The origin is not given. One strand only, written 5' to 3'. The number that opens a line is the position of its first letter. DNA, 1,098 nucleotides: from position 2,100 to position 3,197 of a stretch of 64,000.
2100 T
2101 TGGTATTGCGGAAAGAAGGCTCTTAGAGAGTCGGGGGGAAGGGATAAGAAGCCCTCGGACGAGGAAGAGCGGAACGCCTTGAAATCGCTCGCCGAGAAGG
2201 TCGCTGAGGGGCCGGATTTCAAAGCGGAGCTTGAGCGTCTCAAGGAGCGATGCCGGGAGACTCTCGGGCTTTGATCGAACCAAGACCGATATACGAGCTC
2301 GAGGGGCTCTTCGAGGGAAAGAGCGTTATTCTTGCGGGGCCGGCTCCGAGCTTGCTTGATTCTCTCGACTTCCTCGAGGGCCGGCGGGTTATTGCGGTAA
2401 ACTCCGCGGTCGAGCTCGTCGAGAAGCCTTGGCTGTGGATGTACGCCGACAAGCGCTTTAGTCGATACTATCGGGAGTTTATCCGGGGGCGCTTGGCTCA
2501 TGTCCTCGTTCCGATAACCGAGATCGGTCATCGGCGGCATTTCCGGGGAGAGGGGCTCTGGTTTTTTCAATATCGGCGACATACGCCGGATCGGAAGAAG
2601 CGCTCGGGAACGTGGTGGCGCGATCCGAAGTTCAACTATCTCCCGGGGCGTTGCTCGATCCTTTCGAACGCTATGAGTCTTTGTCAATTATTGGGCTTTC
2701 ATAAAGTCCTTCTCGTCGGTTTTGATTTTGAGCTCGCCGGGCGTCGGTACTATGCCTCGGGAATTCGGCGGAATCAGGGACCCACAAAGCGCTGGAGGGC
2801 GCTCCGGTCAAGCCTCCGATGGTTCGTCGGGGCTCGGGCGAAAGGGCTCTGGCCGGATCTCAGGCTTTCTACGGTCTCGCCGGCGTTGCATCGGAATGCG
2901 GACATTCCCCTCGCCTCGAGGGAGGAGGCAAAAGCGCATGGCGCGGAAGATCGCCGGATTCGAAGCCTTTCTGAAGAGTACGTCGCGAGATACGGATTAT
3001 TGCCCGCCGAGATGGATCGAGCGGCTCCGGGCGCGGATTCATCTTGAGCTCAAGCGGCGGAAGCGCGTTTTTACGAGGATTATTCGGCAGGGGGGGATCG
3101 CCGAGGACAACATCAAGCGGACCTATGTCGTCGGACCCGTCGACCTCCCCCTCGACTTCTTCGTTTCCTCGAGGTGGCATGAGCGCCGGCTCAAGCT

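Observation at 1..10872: Glycosyltransferase island immediately upstream of a giant mucin-like protein: candidate phage-encoded O-glycosylation system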

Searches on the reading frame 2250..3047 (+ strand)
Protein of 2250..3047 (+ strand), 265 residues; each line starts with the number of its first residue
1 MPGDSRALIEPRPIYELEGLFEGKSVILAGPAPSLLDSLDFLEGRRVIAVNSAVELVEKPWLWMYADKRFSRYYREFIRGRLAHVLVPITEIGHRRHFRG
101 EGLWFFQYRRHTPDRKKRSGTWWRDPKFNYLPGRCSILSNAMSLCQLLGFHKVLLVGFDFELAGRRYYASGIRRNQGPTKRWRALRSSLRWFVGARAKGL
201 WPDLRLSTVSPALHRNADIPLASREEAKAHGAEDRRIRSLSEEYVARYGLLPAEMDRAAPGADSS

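Call 5: search_protein_families(library=pfam, proteins=[window:2250-3047:+], max_evalue=0.1)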
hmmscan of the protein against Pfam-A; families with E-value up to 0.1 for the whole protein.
window:2250-3047:+ (265 aa): 1 family
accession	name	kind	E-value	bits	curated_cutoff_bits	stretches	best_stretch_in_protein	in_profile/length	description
PF01973.23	MptE-like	-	0.00051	20.3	34.6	0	12-56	13-62/171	6-hydroxymethylpterin diphosphokinase MptE-like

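Call 6: search_protein_families(library=phrogs, proteins=[window:2250-3047:+], max_evalue=0.01)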
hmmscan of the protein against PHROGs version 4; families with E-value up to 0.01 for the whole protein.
window:2250-3047:+ (265 aa): 1 family
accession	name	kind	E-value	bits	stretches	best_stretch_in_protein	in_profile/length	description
phrog_4603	-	other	2.5e-05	25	1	38-164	11-112/178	alpha-2;3-sialyltransferase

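Call 16: find_related_loci(query=window:2250-3047:+, collection=viral_contigs, flank=10000)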
Query window:2250-3047:+ (265 aa) in viral_contigs; peptide patterns used: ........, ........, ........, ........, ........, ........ (x = any residue, [..] = any of these).
2 stretches matched a pattern, but none encodes a relative of the query by tblastn (E <= 1e-3).

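Call 22: find_homologous_proteins(query=window:2250-3047:+, max_evalue=0.001)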
Query window:2250-3047:+ (265 aa): 3 proteins with E <= 0.001 among 1759 candidates.
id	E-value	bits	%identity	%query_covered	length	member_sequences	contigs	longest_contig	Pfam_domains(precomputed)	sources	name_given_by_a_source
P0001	2.5e-172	589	100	97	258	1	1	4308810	-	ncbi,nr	ncbi:MAG: hypothetical protein JSW58_08290 [Candidatus Latescibacterota bacterium]|nr:MAG: hypotheti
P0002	6.9e-53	198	46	82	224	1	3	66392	-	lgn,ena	-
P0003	3.5e-27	113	31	87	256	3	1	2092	PF01973.24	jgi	jgi:hypothetical protein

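Call 23: find_encoding_contigs(protein=P0001, flank=10000, max_places=4)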
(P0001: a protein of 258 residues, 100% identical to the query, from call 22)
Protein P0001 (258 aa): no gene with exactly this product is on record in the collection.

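Call 24: find_encoding_contigs(protein=P0002, flank=10000, max_places=4)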
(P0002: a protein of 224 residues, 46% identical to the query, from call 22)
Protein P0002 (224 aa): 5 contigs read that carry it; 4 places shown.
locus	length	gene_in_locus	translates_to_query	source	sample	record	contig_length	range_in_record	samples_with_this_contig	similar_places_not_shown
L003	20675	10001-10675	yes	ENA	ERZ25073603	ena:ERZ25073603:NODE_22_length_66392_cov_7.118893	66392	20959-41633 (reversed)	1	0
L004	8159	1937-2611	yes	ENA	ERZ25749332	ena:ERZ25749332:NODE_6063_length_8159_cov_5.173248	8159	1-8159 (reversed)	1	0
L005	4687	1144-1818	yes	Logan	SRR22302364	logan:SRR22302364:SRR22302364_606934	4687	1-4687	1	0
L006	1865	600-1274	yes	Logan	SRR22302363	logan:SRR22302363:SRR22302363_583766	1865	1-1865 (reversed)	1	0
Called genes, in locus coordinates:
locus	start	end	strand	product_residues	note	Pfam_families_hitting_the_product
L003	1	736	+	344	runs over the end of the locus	-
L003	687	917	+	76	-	-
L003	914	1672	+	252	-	PF02348:CTP_transf_3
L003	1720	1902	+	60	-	-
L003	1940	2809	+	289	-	PF03102:NeuB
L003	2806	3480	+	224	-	PF13489:Methyltransf_23, PF02353:CMAS, PF13847:Methyltransf_31, PF08241:Methyltransf_11, PF08242:Methyltransf_12, PF13649:Methyltransf_25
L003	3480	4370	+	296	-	-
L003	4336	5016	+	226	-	PF13489:Methyltransf_23 (weak), PF08241:Methyltransf_11 (faint)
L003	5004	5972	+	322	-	PF01370:Epimerase, PF16363:GDP_Man_Dehyd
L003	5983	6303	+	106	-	-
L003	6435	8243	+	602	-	-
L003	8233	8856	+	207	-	PF13489:Methyltransf_23, PF05401:NodS (weak), PF05175:MTS (weak), PF13847:Methyltransf_31, PF08241:Methyltransf_11, PF08242:Methyltransf_12, PF13649:Methyltransf_25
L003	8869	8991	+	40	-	-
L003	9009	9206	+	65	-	-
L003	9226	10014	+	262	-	PF00535:Glycos_transf_2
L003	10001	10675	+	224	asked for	-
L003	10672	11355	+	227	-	-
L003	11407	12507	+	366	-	PF00535:Glycos_transf_2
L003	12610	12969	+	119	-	-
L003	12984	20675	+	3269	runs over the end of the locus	PF13385:Laminin_G_3, PF00149:Metallophos (faint)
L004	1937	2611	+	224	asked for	-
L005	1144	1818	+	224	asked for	-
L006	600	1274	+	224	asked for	-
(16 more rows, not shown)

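Call 40: search_solved_structures(query=A2, max_evalue=10, show_alignments=2)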
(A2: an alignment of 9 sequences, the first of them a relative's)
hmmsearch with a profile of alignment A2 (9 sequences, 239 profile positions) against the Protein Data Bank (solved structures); distinct sequences matched with E-value up to 10: 13.
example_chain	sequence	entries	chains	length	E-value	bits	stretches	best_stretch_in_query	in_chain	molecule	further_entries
2drj_A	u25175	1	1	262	0.048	16.3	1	123-178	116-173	Alpha-2,3/8-sialyltransferase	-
1ro8_A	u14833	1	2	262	0.053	16.2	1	141-178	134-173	alpha-2,3/8-sialyltransferase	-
2x61_A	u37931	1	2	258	0.062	16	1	141-178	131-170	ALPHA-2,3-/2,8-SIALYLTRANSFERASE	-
1ro7_A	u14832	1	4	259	0.062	16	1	141-178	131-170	alpha-2,3/8-sialyltransferase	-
2x62_A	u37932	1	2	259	0.065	15.9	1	143-178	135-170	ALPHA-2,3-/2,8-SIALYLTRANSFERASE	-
2x63_A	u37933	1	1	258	0.067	15.9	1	140-178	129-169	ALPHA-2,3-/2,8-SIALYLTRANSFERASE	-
2wqq_A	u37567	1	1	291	0.084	15.5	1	120-178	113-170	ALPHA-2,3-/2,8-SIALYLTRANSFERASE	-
8sd5_A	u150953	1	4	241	0.21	14.2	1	7-31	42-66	6-hydroxymethyl-7,8-dihydropterin pyrophosphokinase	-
2p2v_A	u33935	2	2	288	0.29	13.8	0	120-170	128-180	Alpha-2,3-sialyltransferase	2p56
9c08_A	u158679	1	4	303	0.41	13.3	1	111-174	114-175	CMP-Neu5Ac--lipooligosaccharide alpha 2-3 sialyltransferase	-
2lul_A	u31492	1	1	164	0.64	12.7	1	16-59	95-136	Tyrosine-protein kinase Tec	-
5mu5_A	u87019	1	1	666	1.1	11.9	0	139-173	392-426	Uncharacterized protein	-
8sbu_A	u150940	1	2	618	1.1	11.9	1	7-31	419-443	Maltose/maltodextrin-binding periplasmic protein,6-hydroxymethyl-7,8-dihydropterin pyropho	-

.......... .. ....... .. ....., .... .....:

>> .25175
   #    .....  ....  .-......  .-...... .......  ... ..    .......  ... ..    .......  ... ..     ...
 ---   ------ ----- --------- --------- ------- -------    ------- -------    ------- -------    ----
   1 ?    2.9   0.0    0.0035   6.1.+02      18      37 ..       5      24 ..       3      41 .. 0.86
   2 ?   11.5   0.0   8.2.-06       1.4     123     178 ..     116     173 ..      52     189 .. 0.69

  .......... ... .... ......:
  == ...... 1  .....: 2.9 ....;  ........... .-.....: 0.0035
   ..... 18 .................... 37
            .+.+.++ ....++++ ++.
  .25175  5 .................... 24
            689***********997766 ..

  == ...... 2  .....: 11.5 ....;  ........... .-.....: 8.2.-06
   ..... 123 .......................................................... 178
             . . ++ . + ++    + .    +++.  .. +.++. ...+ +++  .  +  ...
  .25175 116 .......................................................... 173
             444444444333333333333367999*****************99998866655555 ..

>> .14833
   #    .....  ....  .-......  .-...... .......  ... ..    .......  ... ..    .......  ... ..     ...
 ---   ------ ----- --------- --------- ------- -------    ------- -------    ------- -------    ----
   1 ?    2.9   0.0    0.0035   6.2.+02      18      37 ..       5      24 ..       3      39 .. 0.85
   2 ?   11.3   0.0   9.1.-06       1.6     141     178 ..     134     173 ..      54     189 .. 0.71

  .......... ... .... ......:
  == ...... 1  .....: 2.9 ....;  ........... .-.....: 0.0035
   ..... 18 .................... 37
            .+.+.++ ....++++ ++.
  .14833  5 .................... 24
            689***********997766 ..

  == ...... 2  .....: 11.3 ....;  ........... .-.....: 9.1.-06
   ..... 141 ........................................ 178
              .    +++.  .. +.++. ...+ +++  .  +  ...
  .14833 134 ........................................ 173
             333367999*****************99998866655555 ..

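Call 41: find_homologous_proteins(query=A2, max_evalue=0.001)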
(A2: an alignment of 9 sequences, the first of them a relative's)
Query A2 (9 sequences) (258 aa, profile of the alignment): 32 proteins with E <= 0.001 among 8000 candidates.
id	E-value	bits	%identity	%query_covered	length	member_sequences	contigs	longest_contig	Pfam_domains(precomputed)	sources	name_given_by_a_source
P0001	2.4e-78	281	100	100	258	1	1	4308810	-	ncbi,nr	ncbi:MAG: hypothetical protein JSW58_08290 [Candidatus Latescibacterota bacterium]|nr:MAG: hypotheti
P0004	5.4e-56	208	23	14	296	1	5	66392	-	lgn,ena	-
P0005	6.3e-43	165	25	62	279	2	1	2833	-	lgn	-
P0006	1.2e-42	164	35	11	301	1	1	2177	-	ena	-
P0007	2.5e-39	153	25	58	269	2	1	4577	-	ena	-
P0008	3.2e-39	153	22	78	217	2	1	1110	-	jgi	-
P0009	5.7e-38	149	-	-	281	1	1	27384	-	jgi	jgi:hypothetical protein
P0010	9.3e-38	148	25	61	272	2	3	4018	-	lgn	-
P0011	8.0e-37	145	23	59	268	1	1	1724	-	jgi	jgi:hypothetical protein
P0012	8.8e-37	145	25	60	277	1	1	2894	-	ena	-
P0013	1.2e-36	144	27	18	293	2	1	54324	-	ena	-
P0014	2.1e-36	144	35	22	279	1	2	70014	-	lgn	-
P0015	3.3e-36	143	24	82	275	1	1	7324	-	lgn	-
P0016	5.5e-36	142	31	22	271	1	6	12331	-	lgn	-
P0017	4.4e-35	139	24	56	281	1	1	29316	-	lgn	-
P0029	5.5e-29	119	24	78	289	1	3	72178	-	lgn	-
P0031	4.9e-28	116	35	16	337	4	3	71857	-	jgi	jgi:hypothetical protein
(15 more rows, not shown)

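Call 42: find_encoding_contigs(protein=P0029, flank=10000, max_places=2)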
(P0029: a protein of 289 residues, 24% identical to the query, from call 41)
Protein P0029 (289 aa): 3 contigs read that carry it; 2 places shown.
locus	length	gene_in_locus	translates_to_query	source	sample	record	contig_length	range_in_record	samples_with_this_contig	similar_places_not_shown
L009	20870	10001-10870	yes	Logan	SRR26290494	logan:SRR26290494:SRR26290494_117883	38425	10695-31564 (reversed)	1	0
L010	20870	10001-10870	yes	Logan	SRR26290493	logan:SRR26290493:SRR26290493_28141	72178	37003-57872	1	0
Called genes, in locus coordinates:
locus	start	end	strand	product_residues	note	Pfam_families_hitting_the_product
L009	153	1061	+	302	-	-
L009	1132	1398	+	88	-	-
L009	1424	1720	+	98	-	-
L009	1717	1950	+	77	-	-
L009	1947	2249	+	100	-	-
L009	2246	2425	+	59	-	-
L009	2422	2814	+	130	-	-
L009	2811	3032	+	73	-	-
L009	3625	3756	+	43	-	-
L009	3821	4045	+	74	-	-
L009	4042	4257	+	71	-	-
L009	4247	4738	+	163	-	-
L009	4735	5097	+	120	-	-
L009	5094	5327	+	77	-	-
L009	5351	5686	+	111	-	-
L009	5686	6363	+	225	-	PF01973:MptE-like (faint)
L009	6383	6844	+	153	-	-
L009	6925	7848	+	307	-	-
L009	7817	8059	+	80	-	-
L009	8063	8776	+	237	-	PF02348:CTP_transf_3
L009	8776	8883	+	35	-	-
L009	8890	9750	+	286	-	PF03102:NeuB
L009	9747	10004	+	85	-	-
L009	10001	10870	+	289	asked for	-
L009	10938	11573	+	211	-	PF13489:Methyltransf_23 (weak), PF08241:Methyltransf_11, PF08242:Methyltransf_12, PF13649:Methyltransf_25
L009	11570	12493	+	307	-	PF01073:3Beta_HSD, PF01370:Epimerase, PF04321:RmlD_sub_bind, PF16363:GDP_Man_Dehyd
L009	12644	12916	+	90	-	-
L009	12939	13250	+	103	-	-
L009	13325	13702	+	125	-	-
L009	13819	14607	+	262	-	PF12083:DUF3560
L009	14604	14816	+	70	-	-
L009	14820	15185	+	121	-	-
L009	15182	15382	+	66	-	-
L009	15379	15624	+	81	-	-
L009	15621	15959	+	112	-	-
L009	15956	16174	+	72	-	-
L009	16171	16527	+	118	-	-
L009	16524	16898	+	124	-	-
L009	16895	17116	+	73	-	-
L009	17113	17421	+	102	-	-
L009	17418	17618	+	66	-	-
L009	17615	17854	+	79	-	PF12728:HTH_17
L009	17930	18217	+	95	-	-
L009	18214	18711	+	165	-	-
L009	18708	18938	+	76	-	-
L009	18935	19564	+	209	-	PF13455:MUG113 (weak)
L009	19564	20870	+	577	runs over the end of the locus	-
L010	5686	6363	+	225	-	PF01973:MptE-like (faint)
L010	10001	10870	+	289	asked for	-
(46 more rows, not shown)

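Call 43: find_encoding_contigs(protein=P0031, flank=10000, max_places=2)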
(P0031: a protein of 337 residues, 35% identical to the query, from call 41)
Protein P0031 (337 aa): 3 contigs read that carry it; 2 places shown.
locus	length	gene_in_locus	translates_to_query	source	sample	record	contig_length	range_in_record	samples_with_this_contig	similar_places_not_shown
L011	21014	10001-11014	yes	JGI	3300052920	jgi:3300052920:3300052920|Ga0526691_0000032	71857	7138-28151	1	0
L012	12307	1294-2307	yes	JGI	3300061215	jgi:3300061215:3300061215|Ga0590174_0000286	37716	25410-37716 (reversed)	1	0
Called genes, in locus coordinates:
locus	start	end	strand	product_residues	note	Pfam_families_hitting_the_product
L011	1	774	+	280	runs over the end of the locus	-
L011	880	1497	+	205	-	-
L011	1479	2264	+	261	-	-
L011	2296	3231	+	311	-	-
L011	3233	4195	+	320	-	-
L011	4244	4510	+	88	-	-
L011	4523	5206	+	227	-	PF01973:MptE-like (weak)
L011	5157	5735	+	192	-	PF13649:Methyltransf_25 (faint), PF13489:Methyltransf_23, PF08241:Methyltransf_11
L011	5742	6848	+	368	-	-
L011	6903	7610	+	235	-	PF02348:CTP_transf_3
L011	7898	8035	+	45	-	-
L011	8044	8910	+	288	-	PF03102:NeuB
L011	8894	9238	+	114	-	-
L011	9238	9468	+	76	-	-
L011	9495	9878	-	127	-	PF13392:HNH_3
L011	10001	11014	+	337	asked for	-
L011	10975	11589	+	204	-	PF13489:Methyltransf_23, PF08241:Methyltransf_11, PF08242:Methyltransf_12 (weak), PF13649:Methyltransf_25 (weak)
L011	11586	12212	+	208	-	PF13489:Methyltransf_23, PF13847:Methyltransf_31 (faint), PF08241:Methyltransf_11, PF08242:Methyltransf_12 (weak), PF13649:Methyltransf_25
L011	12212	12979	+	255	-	PF00535:Glycos_transf_2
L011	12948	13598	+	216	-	PF13578:Methyltransf_24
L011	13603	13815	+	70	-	-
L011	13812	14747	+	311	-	PF01073:3Beta_HSD (faint), PF01370:Epimerase, PF16363:GDP_Man_Dehyd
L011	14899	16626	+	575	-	-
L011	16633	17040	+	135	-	-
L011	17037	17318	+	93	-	-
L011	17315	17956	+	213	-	PF13489:Methyltransf_23, PF13847:Methyltransf_31, PF08241:Methyltransf_11 (weak), PF08242:Methyltransf_12 (weak)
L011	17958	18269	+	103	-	-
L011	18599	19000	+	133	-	-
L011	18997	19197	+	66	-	-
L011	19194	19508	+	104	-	-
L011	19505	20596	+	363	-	PF00535:Glycos_transf_2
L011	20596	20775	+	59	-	-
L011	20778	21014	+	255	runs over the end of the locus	-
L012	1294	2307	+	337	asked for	-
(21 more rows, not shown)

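Call 44: find_encoding_contigs(protein=P0014, flank=10000, max_places=2)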
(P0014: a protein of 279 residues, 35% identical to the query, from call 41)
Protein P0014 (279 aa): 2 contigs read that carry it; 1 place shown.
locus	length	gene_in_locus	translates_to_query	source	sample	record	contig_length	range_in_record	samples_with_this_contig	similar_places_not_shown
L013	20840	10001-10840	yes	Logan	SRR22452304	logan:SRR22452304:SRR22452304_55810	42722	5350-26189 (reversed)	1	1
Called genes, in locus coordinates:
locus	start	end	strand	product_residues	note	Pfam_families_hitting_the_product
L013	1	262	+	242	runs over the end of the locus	PF13578:Methyltransf_24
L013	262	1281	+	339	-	PF00288:GHMP_kinases_N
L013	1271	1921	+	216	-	PF13578:Methyltransf_24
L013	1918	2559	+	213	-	PF13578:Methyltransf_24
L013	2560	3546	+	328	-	-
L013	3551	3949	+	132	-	-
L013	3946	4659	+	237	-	-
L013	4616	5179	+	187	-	PF13489:Methyltransf_23 (faint), PF08241:Methyltransf_11 (weak), PF08242:Methyltransf_12 (weak)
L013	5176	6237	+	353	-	-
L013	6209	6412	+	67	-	-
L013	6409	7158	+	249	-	PF02348:CTP_transf_3, PF12804:NTP_transf_3 (weak)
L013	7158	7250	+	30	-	-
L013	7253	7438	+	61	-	PF20106:DUF6496 (weak)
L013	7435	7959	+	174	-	PF13489:Methyltransf_23, PF08241:Methyltransf_11, PF13649:Methyltransf_25 (faint)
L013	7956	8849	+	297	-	PF03102:NeuB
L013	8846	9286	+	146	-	-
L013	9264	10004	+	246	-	PF08241:Methyltransf_11 (faint)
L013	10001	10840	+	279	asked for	-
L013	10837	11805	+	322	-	PF01073:3Beta_HSD, PF01370:Epimerase, PF04321:RmlD_sub_bind, PF16363:GDP_Man_Dehyd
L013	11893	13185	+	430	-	-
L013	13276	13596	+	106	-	-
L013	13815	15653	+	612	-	-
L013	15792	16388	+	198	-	PF13489:Methyltransf_23, PF05175:MTS (weak), PF07021:MetW (weak), PF13847:Methyltransf_31, PF08241:Methyltransf_11, PF08242:Methyltransf_12, PF13649:Methyltransf_25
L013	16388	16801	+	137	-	-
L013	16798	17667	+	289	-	PF00535:Glycos_transf_2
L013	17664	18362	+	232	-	-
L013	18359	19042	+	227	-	-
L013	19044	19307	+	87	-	-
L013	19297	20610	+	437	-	PF00535:Glycos_transf_2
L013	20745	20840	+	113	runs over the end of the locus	-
